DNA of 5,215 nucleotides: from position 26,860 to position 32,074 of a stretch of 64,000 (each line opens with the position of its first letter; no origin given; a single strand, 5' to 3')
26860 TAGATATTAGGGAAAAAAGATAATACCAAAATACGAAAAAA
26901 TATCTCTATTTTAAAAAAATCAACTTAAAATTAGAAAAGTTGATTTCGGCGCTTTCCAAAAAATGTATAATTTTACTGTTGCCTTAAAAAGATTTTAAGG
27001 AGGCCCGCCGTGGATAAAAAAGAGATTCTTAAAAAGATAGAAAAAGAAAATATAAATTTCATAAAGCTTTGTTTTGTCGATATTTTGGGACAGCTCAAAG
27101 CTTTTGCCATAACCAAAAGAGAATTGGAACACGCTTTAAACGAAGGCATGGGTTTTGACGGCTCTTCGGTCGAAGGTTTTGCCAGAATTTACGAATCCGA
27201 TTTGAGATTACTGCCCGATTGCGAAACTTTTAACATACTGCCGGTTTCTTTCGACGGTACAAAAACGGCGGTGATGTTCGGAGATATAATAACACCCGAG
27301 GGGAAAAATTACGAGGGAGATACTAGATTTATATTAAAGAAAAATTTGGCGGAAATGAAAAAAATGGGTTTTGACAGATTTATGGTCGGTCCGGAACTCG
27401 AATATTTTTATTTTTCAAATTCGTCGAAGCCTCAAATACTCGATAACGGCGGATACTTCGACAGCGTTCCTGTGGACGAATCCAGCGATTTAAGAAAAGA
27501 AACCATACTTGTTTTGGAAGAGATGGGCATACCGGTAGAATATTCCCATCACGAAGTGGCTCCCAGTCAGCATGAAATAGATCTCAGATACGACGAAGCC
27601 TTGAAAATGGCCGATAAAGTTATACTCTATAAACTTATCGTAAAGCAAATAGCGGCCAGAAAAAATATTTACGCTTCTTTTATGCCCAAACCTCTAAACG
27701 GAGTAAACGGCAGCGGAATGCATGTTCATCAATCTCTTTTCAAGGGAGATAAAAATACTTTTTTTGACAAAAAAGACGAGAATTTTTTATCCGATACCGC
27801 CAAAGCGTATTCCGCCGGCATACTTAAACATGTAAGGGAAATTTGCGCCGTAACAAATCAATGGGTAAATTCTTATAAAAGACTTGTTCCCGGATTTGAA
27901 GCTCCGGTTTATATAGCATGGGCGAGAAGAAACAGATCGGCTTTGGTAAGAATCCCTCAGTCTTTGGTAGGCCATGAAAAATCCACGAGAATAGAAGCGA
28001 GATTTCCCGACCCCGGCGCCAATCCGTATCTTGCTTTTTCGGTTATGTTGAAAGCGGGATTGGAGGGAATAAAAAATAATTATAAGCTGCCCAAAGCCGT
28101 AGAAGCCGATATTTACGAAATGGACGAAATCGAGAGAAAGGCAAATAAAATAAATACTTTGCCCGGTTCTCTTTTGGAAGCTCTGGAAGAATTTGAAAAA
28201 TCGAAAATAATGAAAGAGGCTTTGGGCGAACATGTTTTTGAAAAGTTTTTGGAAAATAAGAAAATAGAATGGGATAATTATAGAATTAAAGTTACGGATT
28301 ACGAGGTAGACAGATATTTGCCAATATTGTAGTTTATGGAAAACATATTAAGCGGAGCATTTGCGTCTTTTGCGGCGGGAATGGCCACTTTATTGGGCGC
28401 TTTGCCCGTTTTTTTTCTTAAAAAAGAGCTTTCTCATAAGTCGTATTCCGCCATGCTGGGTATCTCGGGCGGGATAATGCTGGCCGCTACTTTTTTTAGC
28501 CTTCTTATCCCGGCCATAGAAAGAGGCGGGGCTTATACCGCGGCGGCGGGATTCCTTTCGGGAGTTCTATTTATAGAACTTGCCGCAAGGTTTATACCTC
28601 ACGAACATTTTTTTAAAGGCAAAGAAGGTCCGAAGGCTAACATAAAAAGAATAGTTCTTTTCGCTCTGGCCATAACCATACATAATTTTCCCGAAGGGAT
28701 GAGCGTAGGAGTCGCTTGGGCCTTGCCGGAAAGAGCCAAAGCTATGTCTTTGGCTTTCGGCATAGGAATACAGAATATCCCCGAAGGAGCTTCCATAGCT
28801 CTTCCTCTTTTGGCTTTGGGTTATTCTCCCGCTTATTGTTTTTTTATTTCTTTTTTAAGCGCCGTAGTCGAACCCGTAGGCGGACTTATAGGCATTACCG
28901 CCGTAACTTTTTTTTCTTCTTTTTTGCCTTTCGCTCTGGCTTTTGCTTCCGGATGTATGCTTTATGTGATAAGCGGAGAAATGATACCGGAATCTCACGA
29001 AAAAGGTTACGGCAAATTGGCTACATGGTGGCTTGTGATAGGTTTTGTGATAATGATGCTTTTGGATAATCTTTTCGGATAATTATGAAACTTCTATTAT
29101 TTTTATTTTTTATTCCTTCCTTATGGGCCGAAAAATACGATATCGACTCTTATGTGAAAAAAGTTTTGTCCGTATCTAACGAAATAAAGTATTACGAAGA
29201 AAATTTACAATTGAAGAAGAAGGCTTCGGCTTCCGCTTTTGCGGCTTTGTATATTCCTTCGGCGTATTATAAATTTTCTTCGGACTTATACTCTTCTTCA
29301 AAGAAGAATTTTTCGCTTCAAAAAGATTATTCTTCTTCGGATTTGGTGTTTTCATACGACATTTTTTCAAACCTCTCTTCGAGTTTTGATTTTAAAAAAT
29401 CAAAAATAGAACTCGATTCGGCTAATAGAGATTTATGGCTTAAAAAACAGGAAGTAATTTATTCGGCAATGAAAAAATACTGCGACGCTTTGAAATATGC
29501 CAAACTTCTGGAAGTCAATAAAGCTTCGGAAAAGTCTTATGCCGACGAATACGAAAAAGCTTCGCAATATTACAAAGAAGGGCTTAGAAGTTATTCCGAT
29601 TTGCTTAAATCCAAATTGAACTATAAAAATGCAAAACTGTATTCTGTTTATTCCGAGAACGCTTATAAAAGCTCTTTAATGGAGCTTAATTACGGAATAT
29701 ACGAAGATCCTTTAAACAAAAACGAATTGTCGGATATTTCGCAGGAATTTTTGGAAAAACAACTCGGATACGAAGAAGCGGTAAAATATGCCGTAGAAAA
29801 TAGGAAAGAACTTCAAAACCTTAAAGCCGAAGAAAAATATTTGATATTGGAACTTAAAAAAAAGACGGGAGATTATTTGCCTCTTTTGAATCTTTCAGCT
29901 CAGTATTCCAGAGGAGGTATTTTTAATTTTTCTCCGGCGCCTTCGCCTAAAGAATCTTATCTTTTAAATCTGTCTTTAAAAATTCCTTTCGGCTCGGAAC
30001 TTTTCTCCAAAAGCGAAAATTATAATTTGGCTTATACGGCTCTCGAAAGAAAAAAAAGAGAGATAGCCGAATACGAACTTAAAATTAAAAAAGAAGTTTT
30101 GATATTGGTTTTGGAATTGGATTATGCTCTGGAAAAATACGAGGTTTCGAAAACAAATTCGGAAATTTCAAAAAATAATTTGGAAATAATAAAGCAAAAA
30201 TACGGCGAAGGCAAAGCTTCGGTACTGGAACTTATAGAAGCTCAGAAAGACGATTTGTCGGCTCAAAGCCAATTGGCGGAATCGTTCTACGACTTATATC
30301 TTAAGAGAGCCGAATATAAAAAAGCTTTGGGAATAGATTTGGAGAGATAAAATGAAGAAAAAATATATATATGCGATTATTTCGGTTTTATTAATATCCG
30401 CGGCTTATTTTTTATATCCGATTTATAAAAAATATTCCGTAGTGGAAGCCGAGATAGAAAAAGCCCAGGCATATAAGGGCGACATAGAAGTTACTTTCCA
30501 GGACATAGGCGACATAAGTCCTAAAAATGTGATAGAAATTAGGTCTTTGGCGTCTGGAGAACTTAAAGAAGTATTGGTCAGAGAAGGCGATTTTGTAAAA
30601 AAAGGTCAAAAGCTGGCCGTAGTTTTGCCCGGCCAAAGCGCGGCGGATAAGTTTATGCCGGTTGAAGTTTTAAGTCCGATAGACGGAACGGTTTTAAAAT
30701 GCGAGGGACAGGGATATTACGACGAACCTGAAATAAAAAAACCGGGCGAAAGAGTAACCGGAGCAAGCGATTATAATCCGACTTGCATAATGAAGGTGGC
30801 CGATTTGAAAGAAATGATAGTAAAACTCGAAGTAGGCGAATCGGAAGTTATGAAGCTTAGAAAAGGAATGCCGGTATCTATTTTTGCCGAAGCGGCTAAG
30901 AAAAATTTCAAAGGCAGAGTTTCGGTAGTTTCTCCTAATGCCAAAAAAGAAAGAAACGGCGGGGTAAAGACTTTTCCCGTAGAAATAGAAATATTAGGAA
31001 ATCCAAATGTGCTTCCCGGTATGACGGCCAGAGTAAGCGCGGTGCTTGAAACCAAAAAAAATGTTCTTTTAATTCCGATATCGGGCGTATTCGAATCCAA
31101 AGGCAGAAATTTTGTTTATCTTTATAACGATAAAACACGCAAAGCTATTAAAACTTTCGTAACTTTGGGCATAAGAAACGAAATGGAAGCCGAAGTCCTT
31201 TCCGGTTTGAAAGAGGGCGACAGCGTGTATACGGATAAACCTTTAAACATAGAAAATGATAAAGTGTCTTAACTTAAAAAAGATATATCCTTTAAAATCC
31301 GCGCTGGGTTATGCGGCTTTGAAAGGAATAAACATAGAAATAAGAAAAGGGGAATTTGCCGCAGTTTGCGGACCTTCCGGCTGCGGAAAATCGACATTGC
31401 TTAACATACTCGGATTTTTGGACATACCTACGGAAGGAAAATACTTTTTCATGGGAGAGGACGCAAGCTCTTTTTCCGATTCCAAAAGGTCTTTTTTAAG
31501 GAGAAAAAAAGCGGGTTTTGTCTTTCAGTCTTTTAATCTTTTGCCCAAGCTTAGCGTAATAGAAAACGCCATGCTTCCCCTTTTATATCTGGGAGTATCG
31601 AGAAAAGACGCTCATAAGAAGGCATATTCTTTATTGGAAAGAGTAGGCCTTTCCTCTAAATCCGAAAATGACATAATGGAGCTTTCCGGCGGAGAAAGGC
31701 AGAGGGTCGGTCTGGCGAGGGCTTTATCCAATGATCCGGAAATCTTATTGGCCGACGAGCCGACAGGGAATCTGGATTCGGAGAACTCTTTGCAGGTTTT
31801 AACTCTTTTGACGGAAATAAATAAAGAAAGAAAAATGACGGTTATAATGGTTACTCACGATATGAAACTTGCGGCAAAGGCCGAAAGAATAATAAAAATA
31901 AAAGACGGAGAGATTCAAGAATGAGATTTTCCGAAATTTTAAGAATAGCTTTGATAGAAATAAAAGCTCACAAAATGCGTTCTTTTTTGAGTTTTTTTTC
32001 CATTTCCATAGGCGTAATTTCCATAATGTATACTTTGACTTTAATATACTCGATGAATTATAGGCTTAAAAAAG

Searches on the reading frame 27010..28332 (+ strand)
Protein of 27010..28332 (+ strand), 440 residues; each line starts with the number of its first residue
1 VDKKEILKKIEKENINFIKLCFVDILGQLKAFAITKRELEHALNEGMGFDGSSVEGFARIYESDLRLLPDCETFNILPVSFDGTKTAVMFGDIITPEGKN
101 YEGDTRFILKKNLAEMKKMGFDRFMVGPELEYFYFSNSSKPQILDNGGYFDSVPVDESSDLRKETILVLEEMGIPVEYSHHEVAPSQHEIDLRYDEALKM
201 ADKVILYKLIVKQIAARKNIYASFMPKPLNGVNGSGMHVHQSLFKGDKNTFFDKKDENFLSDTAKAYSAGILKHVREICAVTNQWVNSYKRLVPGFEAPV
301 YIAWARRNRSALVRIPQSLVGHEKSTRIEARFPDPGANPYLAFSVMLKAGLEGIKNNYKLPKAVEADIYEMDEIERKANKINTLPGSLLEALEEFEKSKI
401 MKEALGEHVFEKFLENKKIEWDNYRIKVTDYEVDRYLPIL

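Call 60: search_protein_families(library=pfam, proteins=[window:27010-28332:+], max_evalue=0.001)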
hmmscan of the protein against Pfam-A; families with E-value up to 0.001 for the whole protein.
window:27010-28332:+ (440 aa): 2 families
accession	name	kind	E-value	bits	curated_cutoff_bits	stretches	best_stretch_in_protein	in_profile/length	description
PF00120.29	Gln-synt_C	-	1e-127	426.4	24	1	103-436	2-344/344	Glutamine synthetase, catalytic domain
PF03951.24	Gln-synt_N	-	8.6e-24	83.4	33.4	1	14-96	1-82/82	Glutamine synthetase, beta-Grasp domain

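Call 80: search_protein_families(library=ncbifam, proteins=[window:27010-28332:+], max_evalue=0.00001)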
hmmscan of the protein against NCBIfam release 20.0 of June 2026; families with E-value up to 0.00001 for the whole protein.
window:27010-28332:+ (440 aa): 5 families
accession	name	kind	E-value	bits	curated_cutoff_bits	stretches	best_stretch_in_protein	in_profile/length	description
TIGR00653.1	GlnA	equivalog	9.1e-154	512.6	429.15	2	142-437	167-461/462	type I glutamate--ammonia ligase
NF007006.0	PRK09469.1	equivalog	3.8e-95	319.2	845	2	146-434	177-464/469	glutamate--ammonia ligase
NF045547.1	GGputSyn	equivalog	8e-91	304.9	650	1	3-429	2-435/438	gamma-glutamylputrescine synthetase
TIGR03105.1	gln_synth_III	equivalog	1.6e-86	290.5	469.6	1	9-437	4-434/435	type III glutamate--ammonia ligase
NF041605.1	gln_syn_GlnII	equivalog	1e-11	44.6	500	1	47-347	35-325/333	glutamine synthetase GlnII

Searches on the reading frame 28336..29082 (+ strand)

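Call 60: search_protein_families(library=pfam, proteins=[window:28336-29082:+], max_evalue=0.001)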
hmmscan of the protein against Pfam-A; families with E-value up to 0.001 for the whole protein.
window:28336-29082:+ (248 aa): 1 family
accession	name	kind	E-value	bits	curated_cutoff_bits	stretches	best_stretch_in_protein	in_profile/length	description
PF02535.28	Zip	-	3.1e-23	83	35.1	1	106-243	178-322/323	ZIP Zinc transporter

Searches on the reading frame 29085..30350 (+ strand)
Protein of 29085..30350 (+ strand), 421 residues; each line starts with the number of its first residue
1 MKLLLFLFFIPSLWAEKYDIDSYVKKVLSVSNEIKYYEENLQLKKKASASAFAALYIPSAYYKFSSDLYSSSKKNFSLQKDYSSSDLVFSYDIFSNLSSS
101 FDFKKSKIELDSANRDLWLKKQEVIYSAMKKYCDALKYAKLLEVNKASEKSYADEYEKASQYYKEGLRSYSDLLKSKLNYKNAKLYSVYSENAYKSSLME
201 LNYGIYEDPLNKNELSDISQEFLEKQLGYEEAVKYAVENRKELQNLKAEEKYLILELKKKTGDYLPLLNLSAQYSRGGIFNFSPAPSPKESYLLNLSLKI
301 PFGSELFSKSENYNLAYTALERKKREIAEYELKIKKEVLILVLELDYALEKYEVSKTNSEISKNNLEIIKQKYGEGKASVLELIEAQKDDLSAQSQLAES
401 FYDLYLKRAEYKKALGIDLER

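Call 60: search_protein_families(library=pfam, proteins=[window:29085-30350:+], max_evalue=0.001)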
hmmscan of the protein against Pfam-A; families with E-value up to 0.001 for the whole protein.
window:29085-30350:+ (421 aa): 1 family
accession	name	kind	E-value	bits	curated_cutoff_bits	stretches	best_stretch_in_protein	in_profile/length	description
PF02321.23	OEP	-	4.2e-31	108.6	22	2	230-416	2-187/187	Outer membrane efflux protein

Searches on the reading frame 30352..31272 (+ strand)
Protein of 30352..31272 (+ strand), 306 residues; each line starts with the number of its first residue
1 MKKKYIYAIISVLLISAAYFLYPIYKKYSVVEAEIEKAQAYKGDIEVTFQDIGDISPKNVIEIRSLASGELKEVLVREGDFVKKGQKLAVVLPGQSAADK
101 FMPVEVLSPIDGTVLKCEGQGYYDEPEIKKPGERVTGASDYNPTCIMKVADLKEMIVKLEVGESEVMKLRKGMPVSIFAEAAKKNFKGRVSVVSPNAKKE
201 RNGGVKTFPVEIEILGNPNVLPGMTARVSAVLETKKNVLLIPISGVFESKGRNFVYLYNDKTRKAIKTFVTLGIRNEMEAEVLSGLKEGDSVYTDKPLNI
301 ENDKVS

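Call 60: search_protein_families(library=pfam, proteins=[window:30352-31272:+], max_evalue=0.001)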
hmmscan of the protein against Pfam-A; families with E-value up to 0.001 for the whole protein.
window:30352-31272:+ (306 aa): 4 families
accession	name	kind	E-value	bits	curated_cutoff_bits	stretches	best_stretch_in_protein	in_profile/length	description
PF13437.12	HlyD_3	-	2.2e-10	41.7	22.2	1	130-223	16-106/106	HlyD family secretion protein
PF16576.10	HlyD_D23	-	4.2e-09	36.5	30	1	144-199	134-190/214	Barrel-sandwich domain of CusB or HlyD membrane-fusion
PF13533.13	Biotin_lipoyl_2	-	7.1e-08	32.5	29.8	1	62-90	2-30/32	Biotin-lipoyl like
PF00364.28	Biotin_lipoyl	-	5.9e-05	23.3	22.1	0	58-90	40-72/73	Biotin-requiring enzyme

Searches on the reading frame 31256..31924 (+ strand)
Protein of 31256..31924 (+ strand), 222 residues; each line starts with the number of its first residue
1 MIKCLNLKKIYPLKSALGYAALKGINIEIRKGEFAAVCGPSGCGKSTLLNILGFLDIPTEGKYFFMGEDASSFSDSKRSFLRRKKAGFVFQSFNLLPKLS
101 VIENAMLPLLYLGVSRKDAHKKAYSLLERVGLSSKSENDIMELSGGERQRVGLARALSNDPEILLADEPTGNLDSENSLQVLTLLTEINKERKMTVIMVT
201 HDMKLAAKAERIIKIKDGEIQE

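Call 60: search_protein_families(library=pfam, proteins=[window:31256-31924:+], max_evalue=0.001)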
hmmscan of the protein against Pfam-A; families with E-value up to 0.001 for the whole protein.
window:31256-31924:+ (222 aa): 4 families
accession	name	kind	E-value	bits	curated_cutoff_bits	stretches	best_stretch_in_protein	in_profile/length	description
PF00005.33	ABC_tran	-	5.5e-32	111.7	25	1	22-170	1-136/137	ABC transporter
PF02463.25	SMC_N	-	1.4e-07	31.6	40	1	119-217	118-213/220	RecF/RecN/SMC N terminal domain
PF13304.12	AAA_21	-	1.2e-05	26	27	0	34-64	1-26/304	AAA domain, putative AbiEii toxin, Type IV TA system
PF03215.21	Rad17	-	0.00071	20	23.8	0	22-52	35-65/186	Rad17 P-loop domain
